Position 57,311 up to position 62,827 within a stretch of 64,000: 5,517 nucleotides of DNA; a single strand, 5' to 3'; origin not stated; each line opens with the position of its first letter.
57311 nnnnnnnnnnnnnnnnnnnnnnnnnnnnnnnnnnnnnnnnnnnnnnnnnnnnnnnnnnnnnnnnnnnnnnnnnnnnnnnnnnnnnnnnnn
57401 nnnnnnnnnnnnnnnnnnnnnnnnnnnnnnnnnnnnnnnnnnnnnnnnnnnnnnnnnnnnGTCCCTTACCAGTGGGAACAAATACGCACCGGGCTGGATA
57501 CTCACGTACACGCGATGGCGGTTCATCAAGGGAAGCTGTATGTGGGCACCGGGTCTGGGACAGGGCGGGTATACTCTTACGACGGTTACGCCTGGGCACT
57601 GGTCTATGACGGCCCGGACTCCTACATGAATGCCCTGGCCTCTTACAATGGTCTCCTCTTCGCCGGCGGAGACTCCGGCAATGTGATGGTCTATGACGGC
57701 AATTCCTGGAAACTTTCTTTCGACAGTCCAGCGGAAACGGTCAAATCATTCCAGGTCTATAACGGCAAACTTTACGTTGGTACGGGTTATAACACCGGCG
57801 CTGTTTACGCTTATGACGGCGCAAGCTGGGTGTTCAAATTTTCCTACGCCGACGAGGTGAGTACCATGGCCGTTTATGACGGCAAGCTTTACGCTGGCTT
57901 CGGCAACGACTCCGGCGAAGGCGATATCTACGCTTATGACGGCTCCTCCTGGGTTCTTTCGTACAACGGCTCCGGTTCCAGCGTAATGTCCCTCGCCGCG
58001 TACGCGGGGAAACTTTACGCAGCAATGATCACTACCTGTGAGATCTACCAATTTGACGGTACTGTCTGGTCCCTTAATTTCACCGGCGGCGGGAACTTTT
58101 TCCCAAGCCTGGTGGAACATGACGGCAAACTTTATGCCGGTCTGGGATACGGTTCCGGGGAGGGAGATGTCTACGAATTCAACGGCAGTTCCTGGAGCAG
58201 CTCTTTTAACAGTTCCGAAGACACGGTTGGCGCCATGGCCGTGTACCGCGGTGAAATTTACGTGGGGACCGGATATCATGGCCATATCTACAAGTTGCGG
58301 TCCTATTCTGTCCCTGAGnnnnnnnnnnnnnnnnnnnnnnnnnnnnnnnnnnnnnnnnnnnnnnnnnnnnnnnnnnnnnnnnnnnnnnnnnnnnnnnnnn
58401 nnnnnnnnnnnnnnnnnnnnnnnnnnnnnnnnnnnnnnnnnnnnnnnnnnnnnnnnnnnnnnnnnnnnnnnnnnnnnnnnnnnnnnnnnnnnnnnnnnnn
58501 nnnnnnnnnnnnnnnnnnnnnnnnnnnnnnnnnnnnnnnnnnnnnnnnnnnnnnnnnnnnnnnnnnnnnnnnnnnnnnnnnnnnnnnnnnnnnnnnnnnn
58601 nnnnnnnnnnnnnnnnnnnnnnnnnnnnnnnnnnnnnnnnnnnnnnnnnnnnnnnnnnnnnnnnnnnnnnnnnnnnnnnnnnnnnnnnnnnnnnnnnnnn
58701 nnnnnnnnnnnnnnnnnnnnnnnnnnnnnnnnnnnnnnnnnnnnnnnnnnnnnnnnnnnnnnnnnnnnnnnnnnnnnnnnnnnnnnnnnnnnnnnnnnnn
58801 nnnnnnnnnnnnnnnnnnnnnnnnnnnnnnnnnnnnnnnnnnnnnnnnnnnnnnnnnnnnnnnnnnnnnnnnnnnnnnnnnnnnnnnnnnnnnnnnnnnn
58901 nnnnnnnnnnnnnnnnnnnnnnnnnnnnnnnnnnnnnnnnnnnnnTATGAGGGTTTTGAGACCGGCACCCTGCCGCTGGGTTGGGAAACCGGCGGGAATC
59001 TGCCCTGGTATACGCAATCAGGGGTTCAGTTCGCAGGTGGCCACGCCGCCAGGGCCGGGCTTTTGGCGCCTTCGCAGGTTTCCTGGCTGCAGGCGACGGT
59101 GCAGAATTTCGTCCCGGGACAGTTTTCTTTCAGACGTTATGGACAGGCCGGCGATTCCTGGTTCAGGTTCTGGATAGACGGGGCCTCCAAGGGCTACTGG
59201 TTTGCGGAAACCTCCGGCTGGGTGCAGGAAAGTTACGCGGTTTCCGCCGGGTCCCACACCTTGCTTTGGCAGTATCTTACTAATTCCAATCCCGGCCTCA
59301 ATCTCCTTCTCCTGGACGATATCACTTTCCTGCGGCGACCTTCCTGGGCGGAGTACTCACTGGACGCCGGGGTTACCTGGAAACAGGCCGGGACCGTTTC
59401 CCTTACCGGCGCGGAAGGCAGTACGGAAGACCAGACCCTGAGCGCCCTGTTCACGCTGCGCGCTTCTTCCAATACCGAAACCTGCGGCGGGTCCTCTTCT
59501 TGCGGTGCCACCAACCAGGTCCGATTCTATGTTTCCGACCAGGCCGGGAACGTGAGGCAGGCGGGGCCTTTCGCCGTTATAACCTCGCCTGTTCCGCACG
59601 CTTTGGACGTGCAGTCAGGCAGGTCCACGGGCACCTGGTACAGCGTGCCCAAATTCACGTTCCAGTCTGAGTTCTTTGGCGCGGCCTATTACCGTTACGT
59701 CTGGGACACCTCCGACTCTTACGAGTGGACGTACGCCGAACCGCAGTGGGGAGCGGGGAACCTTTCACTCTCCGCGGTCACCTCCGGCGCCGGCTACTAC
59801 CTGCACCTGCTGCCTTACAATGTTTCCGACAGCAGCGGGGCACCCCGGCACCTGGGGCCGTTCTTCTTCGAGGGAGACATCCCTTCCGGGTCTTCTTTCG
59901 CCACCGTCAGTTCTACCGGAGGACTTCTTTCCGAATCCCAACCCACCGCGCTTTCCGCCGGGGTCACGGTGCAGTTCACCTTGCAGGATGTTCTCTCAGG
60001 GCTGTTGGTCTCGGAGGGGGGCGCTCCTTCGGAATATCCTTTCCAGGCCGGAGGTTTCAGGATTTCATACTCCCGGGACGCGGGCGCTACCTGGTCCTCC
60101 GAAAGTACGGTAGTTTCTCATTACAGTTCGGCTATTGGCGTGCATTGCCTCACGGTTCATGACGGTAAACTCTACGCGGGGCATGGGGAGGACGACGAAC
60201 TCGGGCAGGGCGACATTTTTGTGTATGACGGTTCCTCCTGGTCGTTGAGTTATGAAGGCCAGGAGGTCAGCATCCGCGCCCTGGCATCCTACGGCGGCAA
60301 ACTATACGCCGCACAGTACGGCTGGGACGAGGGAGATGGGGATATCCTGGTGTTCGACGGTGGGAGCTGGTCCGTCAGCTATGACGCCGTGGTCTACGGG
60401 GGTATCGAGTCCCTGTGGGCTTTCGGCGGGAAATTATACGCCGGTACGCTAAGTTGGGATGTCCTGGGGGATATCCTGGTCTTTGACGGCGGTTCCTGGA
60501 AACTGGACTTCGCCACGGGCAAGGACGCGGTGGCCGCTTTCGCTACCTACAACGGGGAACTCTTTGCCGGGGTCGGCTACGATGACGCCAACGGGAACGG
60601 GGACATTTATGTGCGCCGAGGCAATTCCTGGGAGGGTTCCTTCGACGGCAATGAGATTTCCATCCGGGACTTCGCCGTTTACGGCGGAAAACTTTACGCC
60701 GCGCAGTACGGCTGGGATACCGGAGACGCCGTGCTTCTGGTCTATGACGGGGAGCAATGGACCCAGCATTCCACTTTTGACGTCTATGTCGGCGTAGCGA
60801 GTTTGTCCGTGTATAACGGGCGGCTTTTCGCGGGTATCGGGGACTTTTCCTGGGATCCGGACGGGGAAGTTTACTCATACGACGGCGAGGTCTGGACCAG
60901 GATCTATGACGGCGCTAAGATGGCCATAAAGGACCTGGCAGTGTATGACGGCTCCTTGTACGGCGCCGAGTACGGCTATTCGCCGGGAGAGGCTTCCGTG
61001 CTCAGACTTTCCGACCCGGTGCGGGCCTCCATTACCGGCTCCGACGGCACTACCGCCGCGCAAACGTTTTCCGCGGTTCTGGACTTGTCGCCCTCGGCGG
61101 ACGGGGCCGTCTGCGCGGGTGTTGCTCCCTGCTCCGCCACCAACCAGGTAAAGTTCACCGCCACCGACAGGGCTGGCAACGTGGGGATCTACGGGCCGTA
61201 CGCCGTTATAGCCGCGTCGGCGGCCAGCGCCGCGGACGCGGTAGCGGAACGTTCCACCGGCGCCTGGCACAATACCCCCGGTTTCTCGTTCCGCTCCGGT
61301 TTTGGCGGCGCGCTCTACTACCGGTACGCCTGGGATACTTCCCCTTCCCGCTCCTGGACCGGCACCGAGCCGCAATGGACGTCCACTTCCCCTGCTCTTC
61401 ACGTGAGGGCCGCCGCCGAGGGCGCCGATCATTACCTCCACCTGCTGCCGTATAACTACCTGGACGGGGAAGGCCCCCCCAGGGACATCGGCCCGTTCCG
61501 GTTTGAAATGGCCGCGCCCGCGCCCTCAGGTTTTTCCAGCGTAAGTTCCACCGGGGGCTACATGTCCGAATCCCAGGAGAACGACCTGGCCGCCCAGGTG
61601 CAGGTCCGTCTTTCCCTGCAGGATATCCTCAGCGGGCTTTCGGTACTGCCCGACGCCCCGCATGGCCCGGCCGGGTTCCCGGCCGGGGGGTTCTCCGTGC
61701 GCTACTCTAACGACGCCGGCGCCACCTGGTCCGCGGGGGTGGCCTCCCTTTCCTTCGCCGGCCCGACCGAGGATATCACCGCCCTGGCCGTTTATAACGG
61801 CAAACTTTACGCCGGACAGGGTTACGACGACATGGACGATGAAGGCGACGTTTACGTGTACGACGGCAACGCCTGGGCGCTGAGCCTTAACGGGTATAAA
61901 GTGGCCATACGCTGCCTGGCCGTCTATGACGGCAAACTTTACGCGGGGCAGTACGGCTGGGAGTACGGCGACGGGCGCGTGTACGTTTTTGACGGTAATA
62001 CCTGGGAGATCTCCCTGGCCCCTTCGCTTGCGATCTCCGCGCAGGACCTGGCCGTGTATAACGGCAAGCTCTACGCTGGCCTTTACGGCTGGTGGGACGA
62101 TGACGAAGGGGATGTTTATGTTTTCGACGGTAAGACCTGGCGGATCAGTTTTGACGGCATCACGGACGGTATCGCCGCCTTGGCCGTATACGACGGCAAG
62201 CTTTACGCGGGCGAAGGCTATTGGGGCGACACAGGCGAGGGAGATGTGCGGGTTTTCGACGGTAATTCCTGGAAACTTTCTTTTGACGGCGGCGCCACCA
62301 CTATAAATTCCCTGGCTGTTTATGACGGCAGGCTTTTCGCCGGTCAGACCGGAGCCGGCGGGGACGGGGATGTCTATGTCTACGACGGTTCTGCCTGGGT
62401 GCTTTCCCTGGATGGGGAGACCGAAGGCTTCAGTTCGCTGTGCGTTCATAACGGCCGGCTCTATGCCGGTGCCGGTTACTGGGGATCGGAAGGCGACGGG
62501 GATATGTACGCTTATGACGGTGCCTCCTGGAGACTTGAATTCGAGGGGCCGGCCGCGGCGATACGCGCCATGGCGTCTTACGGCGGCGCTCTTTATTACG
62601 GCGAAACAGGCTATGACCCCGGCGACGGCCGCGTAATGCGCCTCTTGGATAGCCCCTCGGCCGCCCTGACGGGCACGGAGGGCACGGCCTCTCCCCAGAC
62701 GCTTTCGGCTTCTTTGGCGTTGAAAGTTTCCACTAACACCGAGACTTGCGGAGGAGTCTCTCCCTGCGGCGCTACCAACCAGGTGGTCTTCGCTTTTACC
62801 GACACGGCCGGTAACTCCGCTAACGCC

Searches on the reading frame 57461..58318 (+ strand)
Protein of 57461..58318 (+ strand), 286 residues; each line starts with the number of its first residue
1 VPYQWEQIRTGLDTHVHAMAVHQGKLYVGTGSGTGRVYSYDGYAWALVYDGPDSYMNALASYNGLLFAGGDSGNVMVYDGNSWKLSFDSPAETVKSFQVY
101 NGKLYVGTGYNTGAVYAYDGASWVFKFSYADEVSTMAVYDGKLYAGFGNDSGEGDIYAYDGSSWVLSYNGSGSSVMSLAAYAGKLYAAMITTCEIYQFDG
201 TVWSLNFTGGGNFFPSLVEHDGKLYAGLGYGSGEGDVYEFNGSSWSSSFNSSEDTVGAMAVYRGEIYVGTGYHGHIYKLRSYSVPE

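Call 77: search_protein_families(library=pfam, proteins=[window:57461-58318:+], max_evalue=10)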
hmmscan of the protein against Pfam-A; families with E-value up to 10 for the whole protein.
window:57461-58318:+ (286 aa): 11 families
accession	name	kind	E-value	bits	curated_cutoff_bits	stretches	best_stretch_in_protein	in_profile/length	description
PF13360.13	PQQ_2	-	1.1e-06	29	27.6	1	60-160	30-134/233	Outer membrane protein assembly factor BamB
PF17005.11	WD40_like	-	6.6e-06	26.2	40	1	13-102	82-169/301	WD40-like domain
PF07494.17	Reg_prop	-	0.0001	22.5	20.4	0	13-31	4-23/24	Two component regulator propeller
PF19755.4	DUF6242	-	0.0016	18.7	29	4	90-164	140-217/217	Domain of unknown function (DUF6242)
PF03478.24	Beta-prop_KIB1-4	-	0.0029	17.6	27.4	1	4-40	103-138/242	KIB1-4 beta-propeller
PF24817.1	WD40_WDHD1_1st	-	0.0036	17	109.9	1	66-186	20-142/291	WDHD1 first WD40 domain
PF23754.1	Beta-prop_IP5PC_F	-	0.0072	15.7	27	1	61-144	297-381/392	IP5P C-F beta-propeller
PF00400.38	WD40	-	0.011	16.7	27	0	51-79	9-39/39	WD domain, G-beta repeat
PF24807.1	WD40_CDC20-Fz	-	0.11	12.2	200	1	25-121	65-165/292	CDC20/Fizzy WD40 domain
PF19056.6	WD40_2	-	0.56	9.3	22.5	1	50-89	130-169/488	WD40 repeated domain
PF08039.16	Mit_proteolip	-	2.8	8.6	25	1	261-281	20-40/60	Mitochondrial proteolipid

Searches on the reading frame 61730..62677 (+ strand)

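Call 77: search_protein_families(library=pfam, proteins=[window:61730-62677:+], max_evalue=10)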
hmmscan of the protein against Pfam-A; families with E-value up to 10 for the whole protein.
window:61730-62677:+ (316 aa): 4 families
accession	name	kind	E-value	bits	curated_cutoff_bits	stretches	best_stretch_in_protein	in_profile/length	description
PF13964.12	Kelch_6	-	0.026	15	25.3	2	234-275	4-46/50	Kelch motif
PF22532.2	WIV_dom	-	0.077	13.3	27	0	40-52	26-38/66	Nonstructural protein, WIV domain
PF24388.1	Permuted_GreAB-C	-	0.69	10.1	27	0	133-148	33-48/54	Permuted GreAB-C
PF08706.16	D5_N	-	5.6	7.7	22.4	0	125-143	17-36/145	D5 N terminal like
